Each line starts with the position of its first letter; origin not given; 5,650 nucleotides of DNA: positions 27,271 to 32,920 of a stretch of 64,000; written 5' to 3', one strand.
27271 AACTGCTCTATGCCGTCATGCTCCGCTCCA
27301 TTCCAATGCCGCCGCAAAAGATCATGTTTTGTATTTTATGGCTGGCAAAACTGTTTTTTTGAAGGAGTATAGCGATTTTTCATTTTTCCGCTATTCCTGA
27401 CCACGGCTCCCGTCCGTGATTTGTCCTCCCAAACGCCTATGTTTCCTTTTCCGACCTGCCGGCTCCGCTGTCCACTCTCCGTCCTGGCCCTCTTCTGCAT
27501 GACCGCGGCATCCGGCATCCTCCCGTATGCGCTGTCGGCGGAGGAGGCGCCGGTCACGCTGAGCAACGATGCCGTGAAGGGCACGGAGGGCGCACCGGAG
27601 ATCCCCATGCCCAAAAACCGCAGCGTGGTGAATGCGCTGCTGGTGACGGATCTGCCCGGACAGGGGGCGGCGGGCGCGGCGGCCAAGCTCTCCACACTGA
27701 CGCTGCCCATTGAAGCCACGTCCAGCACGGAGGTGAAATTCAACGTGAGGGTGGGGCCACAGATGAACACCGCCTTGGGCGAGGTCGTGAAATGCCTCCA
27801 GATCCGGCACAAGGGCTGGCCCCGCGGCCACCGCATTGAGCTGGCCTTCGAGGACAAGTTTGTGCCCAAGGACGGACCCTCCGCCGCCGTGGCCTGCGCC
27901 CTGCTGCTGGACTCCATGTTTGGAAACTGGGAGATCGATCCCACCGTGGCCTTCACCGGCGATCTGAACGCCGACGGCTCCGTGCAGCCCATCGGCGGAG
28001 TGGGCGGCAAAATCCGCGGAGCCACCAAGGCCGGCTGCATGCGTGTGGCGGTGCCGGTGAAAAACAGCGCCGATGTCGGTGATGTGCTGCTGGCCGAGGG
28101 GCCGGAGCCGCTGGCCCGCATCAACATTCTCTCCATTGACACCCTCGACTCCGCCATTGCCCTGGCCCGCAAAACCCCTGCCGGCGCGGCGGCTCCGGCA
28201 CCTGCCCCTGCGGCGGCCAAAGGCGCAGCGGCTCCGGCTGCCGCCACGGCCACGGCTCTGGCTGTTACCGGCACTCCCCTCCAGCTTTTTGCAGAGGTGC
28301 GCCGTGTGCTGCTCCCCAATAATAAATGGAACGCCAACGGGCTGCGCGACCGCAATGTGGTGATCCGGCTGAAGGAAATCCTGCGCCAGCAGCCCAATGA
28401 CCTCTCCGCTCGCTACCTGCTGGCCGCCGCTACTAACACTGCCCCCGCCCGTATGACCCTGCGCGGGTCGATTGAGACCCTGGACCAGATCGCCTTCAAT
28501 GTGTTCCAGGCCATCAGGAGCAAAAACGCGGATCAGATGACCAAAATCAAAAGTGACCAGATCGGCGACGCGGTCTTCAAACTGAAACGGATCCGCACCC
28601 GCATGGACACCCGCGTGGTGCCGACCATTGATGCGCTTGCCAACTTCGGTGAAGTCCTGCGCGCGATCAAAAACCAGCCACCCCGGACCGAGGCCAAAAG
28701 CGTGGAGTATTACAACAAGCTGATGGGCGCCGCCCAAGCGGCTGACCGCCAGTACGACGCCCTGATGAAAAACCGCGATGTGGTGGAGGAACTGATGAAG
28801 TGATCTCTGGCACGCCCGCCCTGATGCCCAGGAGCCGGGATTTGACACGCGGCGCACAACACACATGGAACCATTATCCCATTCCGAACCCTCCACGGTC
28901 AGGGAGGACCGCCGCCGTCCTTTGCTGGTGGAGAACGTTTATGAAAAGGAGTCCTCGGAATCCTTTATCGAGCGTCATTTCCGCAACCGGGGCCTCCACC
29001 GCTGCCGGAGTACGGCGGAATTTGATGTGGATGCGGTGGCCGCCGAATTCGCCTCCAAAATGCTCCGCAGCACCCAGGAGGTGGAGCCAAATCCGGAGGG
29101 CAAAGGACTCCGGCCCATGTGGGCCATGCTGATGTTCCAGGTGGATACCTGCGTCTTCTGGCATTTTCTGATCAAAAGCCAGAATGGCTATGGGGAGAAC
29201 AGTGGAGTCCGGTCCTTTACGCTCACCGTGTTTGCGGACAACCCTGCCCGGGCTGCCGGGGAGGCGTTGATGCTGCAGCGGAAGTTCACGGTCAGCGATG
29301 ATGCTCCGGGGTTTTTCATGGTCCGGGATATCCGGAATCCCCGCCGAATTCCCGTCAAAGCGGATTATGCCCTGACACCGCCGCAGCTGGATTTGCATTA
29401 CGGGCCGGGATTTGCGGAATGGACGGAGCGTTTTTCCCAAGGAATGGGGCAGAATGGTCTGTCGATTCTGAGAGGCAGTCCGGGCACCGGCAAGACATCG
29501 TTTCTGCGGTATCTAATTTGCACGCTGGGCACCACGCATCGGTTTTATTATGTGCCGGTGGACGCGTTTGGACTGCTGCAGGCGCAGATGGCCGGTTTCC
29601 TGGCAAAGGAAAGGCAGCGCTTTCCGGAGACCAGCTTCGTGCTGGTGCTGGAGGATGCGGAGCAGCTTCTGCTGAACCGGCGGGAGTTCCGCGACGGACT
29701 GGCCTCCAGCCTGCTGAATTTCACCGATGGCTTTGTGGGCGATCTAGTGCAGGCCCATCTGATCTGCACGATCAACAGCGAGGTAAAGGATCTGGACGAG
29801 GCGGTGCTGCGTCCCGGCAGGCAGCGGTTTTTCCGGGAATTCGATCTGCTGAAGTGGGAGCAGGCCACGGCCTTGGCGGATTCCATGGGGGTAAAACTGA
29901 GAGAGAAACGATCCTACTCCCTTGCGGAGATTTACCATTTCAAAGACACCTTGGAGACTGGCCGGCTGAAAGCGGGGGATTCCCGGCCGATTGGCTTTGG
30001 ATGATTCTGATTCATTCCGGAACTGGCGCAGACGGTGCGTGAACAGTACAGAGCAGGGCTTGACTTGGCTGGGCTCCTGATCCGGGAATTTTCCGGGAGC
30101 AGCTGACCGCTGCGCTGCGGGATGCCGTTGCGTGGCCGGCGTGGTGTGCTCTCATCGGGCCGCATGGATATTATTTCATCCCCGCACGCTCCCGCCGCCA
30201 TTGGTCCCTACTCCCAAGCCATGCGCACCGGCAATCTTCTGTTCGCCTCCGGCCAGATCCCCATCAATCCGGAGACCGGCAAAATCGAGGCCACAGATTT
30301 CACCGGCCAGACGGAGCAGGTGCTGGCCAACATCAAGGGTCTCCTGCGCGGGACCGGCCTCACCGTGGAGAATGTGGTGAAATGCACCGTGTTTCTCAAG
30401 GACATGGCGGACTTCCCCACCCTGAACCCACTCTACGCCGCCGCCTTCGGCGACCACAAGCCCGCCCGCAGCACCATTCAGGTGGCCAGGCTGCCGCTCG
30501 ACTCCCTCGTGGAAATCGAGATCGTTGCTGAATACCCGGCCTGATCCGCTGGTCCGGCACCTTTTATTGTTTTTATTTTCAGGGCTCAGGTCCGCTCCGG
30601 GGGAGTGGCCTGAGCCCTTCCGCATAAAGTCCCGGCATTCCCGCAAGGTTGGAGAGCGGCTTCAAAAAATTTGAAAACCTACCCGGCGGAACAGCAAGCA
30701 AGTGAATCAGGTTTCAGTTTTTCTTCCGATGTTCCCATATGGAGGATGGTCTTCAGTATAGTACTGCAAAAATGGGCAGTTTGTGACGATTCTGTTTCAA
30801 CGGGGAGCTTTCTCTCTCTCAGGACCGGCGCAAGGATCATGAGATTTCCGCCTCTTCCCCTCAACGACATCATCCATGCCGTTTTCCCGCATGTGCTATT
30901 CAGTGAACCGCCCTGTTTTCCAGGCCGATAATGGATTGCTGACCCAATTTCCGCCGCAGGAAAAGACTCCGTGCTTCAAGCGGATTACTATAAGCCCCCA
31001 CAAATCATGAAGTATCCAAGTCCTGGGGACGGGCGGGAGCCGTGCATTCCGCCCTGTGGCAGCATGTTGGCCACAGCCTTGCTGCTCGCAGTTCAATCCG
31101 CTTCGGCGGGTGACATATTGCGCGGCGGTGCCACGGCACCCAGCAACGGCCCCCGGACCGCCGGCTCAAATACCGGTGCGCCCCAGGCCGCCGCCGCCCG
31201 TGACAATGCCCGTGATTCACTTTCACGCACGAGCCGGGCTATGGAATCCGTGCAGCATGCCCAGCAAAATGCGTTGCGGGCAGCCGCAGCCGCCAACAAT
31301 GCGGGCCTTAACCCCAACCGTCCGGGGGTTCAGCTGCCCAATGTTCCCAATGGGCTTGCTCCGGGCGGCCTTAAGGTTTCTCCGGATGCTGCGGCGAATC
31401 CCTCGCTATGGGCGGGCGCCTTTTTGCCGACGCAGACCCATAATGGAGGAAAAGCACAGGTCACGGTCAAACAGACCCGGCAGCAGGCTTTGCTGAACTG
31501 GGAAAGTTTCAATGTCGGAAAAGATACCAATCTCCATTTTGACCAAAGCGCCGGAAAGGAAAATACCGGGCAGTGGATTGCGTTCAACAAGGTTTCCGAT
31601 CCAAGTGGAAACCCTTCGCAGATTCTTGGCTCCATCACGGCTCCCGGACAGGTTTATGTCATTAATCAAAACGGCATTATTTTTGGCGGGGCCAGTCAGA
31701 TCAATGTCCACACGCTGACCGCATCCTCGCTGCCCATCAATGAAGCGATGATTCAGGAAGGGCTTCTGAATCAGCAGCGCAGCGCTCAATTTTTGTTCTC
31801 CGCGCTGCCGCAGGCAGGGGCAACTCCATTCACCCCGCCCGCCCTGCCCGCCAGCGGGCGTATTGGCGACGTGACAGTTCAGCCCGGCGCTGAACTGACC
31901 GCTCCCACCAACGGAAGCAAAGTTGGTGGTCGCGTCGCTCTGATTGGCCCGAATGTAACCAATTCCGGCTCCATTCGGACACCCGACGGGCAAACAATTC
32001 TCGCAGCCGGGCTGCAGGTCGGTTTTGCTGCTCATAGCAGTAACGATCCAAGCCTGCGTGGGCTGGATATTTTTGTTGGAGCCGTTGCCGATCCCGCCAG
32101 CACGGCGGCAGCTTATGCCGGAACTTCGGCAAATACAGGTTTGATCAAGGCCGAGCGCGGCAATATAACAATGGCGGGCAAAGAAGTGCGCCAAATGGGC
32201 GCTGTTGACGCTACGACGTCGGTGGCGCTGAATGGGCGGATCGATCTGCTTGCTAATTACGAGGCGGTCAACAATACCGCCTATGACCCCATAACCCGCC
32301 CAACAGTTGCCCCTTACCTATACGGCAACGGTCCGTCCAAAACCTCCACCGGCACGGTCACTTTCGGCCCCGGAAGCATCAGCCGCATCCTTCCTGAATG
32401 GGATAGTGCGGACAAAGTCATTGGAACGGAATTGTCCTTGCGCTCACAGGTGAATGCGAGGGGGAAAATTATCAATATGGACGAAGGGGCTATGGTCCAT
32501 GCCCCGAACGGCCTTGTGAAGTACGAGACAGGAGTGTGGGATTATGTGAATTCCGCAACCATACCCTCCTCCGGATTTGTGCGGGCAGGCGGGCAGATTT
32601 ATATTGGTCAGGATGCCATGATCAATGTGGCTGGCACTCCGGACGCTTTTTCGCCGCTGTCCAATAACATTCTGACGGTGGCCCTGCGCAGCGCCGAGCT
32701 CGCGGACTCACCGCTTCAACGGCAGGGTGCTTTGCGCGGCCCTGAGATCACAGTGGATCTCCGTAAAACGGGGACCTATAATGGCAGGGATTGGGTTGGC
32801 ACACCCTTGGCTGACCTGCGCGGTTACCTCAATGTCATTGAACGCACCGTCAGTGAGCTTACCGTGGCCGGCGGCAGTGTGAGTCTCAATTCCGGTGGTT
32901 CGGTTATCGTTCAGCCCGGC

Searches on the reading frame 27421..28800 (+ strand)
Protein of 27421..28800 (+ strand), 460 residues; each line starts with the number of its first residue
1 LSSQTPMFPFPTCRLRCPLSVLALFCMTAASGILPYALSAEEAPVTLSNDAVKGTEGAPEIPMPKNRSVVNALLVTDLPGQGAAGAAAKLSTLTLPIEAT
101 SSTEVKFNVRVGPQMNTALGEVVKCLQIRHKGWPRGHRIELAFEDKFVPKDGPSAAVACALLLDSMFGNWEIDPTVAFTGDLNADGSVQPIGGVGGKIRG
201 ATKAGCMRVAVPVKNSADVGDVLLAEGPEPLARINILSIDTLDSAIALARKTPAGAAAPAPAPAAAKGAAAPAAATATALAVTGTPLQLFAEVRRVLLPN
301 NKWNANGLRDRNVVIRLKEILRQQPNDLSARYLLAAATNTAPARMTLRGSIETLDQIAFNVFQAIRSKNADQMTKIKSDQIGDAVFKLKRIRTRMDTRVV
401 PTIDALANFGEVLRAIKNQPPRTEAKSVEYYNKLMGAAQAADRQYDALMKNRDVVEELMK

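Call 20: search_protein_families(library=pfam, proteins=[window:27421-28800:+], max_evalue=0.01)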
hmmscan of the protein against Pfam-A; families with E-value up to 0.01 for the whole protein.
window:27421-28800:+ (460 aa): 2 families
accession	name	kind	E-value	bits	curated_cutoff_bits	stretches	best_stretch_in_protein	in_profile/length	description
PF05362.19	Lon_C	-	2.9e-15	56.8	21.1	1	140-222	97-179/205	Lon protease (S16) C-terminal proteolytic domain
PF13541.12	ChlI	-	0.0042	17.4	27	0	148-215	54-121/121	Subunit ChlI of Mg-chelatase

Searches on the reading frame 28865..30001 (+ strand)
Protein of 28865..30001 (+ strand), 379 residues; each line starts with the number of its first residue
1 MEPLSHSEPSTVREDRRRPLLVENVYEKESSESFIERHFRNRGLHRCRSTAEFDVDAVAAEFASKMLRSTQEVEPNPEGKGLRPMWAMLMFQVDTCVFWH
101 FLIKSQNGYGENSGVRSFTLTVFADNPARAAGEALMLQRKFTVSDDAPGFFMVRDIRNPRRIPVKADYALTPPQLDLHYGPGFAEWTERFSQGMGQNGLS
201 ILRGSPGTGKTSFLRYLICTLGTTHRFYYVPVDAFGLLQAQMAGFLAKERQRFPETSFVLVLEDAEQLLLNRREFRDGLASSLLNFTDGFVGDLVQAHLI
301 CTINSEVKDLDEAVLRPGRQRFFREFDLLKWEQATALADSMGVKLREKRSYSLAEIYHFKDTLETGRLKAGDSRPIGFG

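Call 20: search_protein_families(library=pfam, proteins=[window:28865-30001:+], max_evalue=0.01)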
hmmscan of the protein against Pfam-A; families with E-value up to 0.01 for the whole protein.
window:28865-30001:+ (379 aa): 1 family
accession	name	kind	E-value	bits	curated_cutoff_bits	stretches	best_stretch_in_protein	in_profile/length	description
PF00004.35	AAA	-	7.1e-10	39.9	21.2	1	201-327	2-130/131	ATPase family associated with various cellular activities (AAA)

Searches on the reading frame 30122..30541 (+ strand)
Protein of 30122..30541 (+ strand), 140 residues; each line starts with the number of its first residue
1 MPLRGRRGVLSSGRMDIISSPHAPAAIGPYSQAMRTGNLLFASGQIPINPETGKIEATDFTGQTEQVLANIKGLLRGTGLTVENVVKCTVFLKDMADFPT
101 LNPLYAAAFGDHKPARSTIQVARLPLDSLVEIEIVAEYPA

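Call 40: search_protein_families(library=pfam, proteins=[window:30122-30541:+], max_evalue=0.001)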
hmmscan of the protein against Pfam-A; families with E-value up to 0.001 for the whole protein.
window:30122-30541:+ (140 aa): 1 family
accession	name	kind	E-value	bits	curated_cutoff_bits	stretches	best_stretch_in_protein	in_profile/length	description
PF01042.26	Ribonuc_L-PSP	-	3.2e-40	137.3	27.3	1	22-137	3-120/121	Endoribonuclease L-PSP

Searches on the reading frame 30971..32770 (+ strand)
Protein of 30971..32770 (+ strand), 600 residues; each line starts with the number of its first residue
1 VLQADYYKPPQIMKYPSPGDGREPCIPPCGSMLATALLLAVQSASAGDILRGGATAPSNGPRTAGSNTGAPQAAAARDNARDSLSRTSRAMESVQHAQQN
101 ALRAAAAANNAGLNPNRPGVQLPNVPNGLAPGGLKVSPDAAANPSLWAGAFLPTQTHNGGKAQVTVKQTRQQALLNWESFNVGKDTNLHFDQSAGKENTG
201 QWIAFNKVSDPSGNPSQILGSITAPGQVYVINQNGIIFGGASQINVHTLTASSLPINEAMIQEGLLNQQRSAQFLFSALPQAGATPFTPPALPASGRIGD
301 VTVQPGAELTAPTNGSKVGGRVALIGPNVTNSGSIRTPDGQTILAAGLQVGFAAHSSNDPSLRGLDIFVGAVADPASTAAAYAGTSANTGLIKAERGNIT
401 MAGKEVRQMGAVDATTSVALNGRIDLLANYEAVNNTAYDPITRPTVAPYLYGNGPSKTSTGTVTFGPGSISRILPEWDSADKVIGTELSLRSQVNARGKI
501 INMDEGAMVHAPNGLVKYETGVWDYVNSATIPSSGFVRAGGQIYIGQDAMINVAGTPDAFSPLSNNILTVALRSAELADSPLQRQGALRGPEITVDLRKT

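Call 93: find_homologous_proteins(query=window:30971-32770:+, max_evalue=1e-20)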
Query window:30971-32770:+ (600 aa): 248 proteins with E <= 1e-20 among 8000 candidates; the best 120 are listed.
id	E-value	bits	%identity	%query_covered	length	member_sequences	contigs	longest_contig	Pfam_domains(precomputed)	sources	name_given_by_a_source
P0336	8.2e-262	888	72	93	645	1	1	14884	PF05860.20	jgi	-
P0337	4.7e-223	760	73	79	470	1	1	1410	PF05860.20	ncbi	ncbi:MAG: filamentous hemagglutinin N-terminal domain-containing protein, partial [Verrucomicrobiace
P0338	3.0e-220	751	63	98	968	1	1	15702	PF05860.20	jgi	jgi:filamentous hemagglutinin family protein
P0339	1.4e-217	742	62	96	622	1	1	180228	PF05860.20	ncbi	ncbi:MAG: filamentous hemagglutinin N-terminal domain-containing protein [Verrucomicrobiales bacteri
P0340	3.2e-173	596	55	92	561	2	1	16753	PF05860.20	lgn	-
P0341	1.6e-170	587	51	99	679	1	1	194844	PF05860.20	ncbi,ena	-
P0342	3.9e-169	582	61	55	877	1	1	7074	PF05860.20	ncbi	ncbi:MAG: filamentous hemagglutinin N-terminal domain-containing protein, partial [Roseimicrobium sp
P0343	1.2e-168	580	52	96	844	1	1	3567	PF05860.20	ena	-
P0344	9.0e-167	574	77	56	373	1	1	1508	PF05860.20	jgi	jgi:filamentous hemagglutinin family protein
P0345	6.8e-166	571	52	95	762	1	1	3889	PF05860.20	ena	-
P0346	1.2e-163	564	51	97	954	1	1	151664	PF05860.20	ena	-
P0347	6.5e-163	561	53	92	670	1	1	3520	PF05860.20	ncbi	ncbi:MAG TPA: filamentous hemagglutinin N-terminal domain-containing protein, partial [Chthoniobacte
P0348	1.4e-161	557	51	96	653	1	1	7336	PF05860.20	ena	-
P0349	1.9e-160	553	53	95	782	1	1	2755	PF05860.20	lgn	-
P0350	1.4e-159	550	51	95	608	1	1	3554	PF05860.20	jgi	-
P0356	1.3e-156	541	55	86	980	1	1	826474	PF05860.20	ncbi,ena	-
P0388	1.1e-134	468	52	76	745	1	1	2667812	PF05860.20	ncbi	-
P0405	1.7e-125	438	46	93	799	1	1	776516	PF05860.20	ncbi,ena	-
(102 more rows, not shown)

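Call 94: find_encoding_contigs(protein=P0388, flank=10000, max_places=1)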
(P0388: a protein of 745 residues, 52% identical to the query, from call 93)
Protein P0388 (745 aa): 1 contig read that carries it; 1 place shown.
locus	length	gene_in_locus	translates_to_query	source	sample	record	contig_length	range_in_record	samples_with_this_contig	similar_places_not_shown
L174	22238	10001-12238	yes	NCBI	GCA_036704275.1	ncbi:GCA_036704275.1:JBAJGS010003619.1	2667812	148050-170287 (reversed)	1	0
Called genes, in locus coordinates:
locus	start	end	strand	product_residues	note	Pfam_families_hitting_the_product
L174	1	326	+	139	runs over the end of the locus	-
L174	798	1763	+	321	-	-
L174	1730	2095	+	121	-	PF03865:ShlB (weak)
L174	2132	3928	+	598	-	PF10102:DUF2341, PF13385:Laminin_G_3, PF01618:MotA_ExbB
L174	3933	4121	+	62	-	PF02472:ExbD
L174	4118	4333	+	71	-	PF02472:ExbD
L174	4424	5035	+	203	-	PF13103:TonB_2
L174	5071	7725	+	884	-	PF16930:Porin_5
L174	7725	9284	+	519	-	PF13145:Rotamase_2, PF13616:Rotamase_3, PF00639:Rotamase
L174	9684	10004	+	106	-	-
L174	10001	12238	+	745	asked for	PF05860:TPS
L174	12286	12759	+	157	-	-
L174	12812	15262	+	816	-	-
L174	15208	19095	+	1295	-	-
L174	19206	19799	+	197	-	-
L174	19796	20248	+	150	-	-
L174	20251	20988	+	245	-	PF12545:DUF3739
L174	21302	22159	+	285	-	-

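Call 95: find_encoding_contigs(protein=P0356, flank=10000, max_places=1)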
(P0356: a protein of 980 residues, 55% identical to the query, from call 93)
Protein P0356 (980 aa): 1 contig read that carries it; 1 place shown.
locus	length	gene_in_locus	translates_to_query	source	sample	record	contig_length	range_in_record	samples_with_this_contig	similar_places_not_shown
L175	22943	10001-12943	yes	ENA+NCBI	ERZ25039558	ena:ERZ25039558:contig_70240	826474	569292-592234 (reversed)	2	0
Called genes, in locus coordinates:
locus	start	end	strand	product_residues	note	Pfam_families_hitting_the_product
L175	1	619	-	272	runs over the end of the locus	PF02463:SMC_N (faint), PF00005:ABC_tran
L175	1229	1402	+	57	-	-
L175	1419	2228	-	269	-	PF00072:Response_reg, PF00486:Trans_reg_C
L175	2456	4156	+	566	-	PF08479:POTRA_2, PF03865:ShlB, PF01103:Omp85 (weak)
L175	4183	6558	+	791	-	PF10102:DUF2341, PF13385:Laminin_G_3, PF01618:MotA_ExbB, PF02472:ExbD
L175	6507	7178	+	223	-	PF13103:TonB_2 (weak)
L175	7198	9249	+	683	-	PF16930:Porin_5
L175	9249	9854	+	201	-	-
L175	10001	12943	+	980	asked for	PF05860:TPS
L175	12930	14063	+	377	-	-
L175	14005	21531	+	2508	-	PF12545:DUF3739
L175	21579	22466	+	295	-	-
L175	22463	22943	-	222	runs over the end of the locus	-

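Call 97: find_encoding_contigs(protein=P0339, flank=10000, max_places=1)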
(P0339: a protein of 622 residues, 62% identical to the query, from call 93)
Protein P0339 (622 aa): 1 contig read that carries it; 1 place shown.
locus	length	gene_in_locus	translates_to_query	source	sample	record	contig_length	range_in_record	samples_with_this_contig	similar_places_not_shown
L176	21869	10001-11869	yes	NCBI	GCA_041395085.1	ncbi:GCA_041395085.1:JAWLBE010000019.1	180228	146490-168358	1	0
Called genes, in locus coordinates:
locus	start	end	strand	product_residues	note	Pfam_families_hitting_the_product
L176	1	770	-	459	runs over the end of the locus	PF03448:MgtE_N, PF00571:CBS, PF01769:MgtE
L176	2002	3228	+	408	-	PF03865:ShlB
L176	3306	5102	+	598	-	PF10102:DUF2341, PF13385:Laminin_G_3, PF01618:MotA_ExbB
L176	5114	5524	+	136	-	PF02472:ExbD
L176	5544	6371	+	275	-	-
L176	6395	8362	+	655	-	PF16930:Porin_5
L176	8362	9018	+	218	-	-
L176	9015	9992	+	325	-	PF13145:Rotamase_2, PF13616:Rotamase_3, PF00639:Rotamase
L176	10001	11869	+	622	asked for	PF05860:TPS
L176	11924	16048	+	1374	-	-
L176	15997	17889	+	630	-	-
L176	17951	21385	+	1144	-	PF12545:DUF3739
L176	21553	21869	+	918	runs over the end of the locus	PF00404:Dockerin_1 (weak)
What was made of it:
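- Closest known: Two-partner secretion. Same: In fuller related loci a TpsB with POTRA_2 + ShlB domains is encoded in the same operon (calls 95, 97).
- A PpiC-type rotamase precedes the giant gene in fuller loci (calls 94, 97).
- Tried and rejected: I dropped this after full loci showed TpsB about 6-8 kb upstream, behind Ton-like and Porin_5 genes (calls 94, 95, 97).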

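Call 98: find_encoding_contigs(protein=P0405, flank=10000, max_places=1)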
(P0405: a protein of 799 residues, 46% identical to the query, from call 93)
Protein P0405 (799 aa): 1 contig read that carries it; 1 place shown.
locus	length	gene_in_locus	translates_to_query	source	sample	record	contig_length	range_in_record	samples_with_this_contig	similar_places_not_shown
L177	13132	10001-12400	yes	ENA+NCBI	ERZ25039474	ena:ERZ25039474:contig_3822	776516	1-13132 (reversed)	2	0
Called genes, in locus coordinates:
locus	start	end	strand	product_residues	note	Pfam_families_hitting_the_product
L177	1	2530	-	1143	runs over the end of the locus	-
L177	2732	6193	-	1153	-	-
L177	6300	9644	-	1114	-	PF01436:NHL (faint), PF16261:DUF4915 (faint), PF05345:He_PIG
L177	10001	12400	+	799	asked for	PF05860:TPS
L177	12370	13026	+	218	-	-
